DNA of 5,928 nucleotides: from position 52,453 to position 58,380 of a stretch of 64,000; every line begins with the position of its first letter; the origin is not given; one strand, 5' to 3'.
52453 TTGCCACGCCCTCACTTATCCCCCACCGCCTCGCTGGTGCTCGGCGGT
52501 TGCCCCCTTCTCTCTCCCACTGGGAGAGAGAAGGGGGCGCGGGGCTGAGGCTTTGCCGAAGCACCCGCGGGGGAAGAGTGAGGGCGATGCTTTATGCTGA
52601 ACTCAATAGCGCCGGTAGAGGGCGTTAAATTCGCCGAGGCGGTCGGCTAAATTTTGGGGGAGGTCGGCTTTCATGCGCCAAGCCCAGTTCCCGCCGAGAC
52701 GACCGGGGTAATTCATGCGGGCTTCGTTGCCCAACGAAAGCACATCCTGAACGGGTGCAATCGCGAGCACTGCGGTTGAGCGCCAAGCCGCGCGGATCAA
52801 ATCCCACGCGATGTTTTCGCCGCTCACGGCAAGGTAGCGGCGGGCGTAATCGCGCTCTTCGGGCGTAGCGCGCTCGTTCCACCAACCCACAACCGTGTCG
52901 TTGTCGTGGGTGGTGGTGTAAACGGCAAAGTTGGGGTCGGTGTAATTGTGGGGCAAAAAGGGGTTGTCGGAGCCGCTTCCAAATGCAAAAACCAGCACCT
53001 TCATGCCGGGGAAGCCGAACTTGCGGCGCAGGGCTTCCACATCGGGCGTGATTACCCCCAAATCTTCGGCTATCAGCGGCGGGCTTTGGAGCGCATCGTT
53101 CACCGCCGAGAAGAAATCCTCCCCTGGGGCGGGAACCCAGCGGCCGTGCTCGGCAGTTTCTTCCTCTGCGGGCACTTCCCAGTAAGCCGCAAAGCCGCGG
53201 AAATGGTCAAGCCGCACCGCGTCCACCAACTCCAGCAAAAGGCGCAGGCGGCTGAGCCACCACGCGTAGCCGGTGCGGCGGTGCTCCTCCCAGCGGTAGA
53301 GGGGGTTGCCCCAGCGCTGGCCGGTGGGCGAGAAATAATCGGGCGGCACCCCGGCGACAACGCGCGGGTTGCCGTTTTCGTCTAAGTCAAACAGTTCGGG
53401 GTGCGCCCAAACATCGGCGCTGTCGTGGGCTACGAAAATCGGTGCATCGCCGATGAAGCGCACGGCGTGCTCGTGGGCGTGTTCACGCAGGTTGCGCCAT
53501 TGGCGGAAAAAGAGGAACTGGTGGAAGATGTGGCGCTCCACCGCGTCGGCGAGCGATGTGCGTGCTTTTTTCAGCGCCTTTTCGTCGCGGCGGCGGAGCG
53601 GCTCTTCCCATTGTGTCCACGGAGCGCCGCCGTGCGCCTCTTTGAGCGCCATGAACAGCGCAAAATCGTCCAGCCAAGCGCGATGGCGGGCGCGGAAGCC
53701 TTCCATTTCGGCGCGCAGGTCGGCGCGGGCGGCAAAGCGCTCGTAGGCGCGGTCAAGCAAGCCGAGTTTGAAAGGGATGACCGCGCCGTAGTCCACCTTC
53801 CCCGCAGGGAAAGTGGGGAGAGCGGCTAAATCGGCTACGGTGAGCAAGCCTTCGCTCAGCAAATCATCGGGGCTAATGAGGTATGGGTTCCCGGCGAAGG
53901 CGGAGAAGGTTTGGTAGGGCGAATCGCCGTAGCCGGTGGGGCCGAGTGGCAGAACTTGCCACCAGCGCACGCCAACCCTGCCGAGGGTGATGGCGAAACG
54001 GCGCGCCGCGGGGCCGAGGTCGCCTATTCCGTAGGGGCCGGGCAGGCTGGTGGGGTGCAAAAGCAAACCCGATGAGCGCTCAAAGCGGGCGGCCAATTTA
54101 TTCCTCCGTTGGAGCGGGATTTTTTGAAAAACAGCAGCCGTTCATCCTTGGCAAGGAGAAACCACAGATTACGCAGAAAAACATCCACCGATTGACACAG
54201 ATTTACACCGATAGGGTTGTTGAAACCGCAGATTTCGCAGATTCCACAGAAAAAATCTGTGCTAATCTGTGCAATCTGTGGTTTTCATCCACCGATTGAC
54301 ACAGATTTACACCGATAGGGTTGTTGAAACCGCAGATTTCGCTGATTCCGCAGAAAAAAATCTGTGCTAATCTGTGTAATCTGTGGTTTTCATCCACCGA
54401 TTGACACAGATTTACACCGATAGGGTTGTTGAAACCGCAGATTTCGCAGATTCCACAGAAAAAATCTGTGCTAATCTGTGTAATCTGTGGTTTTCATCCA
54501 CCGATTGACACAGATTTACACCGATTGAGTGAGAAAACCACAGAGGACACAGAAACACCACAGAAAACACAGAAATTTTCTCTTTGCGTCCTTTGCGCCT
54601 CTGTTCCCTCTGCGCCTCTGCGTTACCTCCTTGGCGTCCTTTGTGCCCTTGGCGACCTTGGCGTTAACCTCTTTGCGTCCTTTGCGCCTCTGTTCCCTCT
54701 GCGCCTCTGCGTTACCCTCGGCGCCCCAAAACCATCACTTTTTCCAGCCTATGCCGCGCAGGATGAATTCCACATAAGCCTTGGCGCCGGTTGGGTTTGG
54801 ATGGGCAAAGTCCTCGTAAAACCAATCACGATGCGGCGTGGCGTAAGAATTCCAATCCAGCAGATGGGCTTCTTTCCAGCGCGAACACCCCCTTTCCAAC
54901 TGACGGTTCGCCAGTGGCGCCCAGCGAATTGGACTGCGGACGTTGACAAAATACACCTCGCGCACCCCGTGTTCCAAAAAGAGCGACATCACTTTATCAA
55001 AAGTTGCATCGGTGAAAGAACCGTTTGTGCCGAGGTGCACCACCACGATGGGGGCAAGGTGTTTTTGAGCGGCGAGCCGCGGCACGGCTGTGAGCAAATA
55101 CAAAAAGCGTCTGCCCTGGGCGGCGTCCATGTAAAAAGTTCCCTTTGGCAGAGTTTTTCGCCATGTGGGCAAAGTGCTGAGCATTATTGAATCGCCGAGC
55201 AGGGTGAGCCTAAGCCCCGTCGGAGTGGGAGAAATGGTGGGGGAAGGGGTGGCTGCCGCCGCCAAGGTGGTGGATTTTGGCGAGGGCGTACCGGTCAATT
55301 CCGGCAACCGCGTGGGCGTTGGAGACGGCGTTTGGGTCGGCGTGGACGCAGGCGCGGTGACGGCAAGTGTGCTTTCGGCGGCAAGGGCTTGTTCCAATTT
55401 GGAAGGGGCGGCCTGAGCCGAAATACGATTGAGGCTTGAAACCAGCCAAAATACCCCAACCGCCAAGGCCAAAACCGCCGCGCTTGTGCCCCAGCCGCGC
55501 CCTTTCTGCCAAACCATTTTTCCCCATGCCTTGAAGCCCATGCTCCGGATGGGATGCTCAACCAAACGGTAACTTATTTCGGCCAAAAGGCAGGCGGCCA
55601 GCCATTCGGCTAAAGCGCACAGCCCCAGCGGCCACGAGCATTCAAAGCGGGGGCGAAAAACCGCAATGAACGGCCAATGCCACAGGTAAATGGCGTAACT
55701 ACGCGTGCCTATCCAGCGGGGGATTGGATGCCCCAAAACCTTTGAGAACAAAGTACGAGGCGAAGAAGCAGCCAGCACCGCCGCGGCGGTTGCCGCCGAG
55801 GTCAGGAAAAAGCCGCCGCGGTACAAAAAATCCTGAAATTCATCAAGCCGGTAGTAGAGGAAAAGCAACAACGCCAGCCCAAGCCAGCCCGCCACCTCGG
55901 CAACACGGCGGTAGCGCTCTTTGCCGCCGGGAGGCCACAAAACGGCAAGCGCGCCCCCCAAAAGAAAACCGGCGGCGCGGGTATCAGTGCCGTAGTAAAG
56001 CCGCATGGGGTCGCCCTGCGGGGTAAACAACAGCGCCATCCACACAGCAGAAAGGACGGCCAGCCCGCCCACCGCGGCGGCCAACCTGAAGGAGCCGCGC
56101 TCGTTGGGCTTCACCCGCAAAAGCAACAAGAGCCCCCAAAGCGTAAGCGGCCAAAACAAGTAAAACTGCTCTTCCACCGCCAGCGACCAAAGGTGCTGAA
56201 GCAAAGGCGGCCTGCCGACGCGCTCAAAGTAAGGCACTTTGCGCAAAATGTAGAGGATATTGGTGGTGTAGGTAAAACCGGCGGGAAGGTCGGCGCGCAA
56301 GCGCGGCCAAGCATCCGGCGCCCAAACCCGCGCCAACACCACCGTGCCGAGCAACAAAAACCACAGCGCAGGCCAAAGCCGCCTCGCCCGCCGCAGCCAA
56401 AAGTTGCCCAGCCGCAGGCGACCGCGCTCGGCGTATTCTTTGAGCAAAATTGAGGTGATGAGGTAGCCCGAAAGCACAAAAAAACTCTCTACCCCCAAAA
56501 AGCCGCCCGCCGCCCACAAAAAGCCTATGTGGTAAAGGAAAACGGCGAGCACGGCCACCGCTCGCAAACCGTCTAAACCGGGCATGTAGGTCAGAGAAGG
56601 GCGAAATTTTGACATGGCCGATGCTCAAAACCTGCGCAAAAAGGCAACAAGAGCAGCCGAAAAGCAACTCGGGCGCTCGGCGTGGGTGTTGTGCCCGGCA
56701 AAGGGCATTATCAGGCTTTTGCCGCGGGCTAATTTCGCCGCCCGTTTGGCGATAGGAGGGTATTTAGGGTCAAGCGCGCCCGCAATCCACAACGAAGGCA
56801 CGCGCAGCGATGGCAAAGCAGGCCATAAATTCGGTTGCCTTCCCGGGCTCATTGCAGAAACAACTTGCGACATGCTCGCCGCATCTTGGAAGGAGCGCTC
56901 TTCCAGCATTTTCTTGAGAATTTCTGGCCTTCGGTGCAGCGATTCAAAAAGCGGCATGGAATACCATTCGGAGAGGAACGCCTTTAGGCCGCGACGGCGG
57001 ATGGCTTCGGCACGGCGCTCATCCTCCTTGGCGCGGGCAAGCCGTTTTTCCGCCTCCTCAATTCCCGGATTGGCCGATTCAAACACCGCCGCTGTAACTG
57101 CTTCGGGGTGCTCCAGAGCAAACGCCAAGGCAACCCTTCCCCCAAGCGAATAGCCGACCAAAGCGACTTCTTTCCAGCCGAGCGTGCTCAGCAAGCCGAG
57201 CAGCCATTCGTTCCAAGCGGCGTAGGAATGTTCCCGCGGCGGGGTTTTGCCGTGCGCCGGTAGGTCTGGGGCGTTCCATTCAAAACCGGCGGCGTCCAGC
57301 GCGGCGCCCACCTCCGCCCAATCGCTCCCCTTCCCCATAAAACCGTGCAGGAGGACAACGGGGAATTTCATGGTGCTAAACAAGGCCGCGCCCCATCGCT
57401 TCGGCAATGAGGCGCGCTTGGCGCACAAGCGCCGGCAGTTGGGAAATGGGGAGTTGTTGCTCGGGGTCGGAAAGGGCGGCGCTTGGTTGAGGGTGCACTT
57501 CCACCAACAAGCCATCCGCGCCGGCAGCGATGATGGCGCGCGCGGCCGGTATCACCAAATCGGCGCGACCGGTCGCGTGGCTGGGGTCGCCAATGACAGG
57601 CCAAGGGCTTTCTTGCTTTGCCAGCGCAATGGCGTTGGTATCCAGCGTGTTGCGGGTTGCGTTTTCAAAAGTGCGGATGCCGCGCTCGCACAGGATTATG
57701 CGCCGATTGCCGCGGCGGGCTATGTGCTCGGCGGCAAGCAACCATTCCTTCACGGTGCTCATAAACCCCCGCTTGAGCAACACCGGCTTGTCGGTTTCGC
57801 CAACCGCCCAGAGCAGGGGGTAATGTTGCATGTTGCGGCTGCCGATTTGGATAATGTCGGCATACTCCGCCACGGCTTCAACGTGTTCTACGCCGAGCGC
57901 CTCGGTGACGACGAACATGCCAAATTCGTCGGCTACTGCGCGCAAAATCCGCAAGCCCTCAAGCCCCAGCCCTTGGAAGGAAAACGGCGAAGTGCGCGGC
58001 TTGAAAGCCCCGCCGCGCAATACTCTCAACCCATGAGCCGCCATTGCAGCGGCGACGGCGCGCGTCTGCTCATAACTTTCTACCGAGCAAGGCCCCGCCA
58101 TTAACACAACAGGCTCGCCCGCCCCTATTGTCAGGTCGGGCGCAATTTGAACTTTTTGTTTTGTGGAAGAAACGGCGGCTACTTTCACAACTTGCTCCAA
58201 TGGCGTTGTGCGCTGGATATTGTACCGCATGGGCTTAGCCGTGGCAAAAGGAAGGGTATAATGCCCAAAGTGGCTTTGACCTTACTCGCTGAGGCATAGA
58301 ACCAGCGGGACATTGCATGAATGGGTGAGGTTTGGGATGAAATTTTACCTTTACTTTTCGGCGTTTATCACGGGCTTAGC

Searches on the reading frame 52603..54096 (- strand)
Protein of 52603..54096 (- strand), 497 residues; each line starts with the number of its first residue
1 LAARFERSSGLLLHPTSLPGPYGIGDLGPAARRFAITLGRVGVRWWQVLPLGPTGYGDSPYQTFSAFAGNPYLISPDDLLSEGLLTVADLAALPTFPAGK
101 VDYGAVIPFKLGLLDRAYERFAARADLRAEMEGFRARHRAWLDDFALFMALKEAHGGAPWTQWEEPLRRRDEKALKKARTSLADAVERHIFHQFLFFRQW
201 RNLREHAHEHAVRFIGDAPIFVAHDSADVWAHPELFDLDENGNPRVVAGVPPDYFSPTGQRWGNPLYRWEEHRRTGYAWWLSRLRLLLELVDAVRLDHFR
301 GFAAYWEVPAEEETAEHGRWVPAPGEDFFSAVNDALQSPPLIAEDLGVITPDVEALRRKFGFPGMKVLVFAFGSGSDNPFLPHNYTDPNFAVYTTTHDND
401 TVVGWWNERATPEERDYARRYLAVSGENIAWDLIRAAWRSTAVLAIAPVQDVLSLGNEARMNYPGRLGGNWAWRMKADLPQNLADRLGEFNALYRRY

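Call 17: search_protein_families(library=pfam, proteins=[window:52603-54096:-])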
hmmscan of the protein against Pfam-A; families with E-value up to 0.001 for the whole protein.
window:52603-54096:- (497 aa): 1 family
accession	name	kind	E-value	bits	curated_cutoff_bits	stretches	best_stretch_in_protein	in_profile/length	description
PF02446.23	Glyco_hydro_77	-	3.9e-178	593.5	25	1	13-476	1-460/465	4-alpha-glucanotransferase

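Call 22: find_encoding_contigs(protein=window:52603-54096:-, flank=10000, max_places=8)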
Protein window:52603-54096:- (497 aa): 1 contig read that carries it; 1 place shown.
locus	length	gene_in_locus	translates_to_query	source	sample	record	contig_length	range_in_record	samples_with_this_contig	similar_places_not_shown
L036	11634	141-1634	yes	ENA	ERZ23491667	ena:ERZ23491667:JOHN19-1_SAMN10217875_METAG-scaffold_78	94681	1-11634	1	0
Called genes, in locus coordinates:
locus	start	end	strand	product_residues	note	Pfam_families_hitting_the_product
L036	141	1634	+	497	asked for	PF02446:Glyco_hydro_77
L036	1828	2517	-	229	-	PF02348:CTP_transf_3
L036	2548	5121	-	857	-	PF02463:SMC_N, PF13166:AAA_13 (faint), PF13175:AAA_15, PF13476:AAA_23, PF13514:AAA_27, PF13555:AAA_29 (weak), PF04423:Rad50_zn_hook (weak), PF13558:SbcC_Walker_B (weak)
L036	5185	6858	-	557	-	PF01935:DUF87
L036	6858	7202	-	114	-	PF02416:TatA_B_E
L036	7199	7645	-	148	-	PF01029:NusB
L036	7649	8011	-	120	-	PF03780:Asp23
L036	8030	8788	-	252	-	PF00106:adh_short, PF08659:KR, PF13561:adh_short_C2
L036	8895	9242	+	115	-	PF01502:PRA-CH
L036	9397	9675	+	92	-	PF01503:PRA-PH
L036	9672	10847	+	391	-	-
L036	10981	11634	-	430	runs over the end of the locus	PF03952:Enolase_N, PF00113:Enolase_C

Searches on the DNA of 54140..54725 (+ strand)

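Call 32: search_dna_similar(query=window:54140-54725:+, collection=plasmids, mode=distant, max_rows=10)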
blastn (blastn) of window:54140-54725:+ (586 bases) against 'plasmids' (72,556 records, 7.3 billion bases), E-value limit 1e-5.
No match.

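Call 33: search_dna_similar(query=window:54140-54725:+, collection=phages, mode=distant, max_rows=10)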
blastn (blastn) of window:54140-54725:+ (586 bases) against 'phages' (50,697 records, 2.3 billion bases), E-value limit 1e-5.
No match.
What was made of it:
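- Tried and rejected: No match (calls 32, 33).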

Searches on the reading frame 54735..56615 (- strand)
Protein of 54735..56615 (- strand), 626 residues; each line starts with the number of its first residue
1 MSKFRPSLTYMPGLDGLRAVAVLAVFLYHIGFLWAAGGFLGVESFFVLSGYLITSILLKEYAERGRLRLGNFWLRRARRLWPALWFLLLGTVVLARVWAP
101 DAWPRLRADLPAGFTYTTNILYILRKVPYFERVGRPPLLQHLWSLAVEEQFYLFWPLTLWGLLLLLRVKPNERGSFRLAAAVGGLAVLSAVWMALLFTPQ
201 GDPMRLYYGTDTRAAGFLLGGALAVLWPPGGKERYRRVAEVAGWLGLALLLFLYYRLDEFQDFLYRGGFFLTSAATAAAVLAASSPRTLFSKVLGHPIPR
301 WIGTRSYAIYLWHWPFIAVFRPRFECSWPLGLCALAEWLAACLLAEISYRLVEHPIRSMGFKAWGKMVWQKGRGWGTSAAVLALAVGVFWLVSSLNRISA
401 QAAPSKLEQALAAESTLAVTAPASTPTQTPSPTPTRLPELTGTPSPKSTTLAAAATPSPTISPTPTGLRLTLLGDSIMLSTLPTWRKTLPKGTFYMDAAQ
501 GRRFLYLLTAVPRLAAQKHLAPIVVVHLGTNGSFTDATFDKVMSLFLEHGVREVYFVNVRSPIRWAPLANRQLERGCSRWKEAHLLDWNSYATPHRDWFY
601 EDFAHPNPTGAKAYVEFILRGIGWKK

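Call 17: search_protein_families(library=pfam, proteins=[window:54735-56615:-])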
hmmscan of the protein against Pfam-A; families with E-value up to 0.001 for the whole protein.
window:54735-56615:- (626 aa): 1 family
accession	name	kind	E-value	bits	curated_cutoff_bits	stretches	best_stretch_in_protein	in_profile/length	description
PF01757.29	Acyl_transf_3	-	2.4e-26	93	31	1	12-327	2-300/326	Acyltransferase domain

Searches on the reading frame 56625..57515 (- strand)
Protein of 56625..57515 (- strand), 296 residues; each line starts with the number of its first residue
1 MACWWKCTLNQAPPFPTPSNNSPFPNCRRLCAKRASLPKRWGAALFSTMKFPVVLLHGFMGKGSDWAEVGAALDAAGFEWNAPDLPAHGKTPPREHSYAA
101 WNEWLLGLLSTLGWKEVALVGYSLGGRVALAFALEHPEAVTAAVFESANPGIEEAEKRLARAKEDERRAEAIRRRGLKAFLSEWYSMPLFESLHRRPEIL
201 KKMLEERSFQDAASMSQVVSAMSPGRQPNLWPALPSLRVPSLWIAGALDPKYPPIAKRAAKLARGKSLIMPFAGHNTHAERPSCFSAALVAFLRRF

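Call 93: search_protein_families(library=pfam, proteins=[window:56625-57515:-], max_evalue=0.001)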
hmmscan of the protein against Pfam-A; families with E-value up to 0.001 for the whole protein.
window:56625-57515:- (296 aa): 4 families
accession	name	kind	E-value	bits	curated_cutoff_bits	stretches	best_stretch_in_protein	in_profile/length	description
PF00561.26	Abhydrolase_1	-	2.5e-26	93.3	25.8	1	52-282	2-245/245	alpha/beta hydrolase fold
PF12697.13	Abhydrolase_6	-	2.8e-21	77.6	26.3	1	53-282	1-211/217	Alpha/beta hydrolase family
PF12146.15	Hydrolase_4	-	5.8e-13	49.1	27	1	53-257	7-210/239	Serine aminopeptidase, S33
PF00756.26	Esterase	-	8.4e-05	22.9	22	1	109-151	110-153/251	Putative esterase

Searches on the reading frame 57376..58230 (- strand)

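Call 93: search_protein_families(library=pfam, proteins=[window:57376-58230:-], max_evalue=0.001)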
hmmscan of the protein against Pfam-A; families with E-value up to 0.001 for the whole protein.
window:57376-58230:- (284 aa): 2 families
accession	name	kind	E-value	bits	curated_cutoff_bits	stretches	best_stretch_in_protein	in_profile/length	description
PF00793.26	DAHP_synth_1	-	2.3e-74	250.2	25.5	1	28-267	8-256/270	DAHP synthetase I family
PF03102.20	NeuB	-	2.7e-09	37.3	22.1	1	89-282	54-239/241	NeuB family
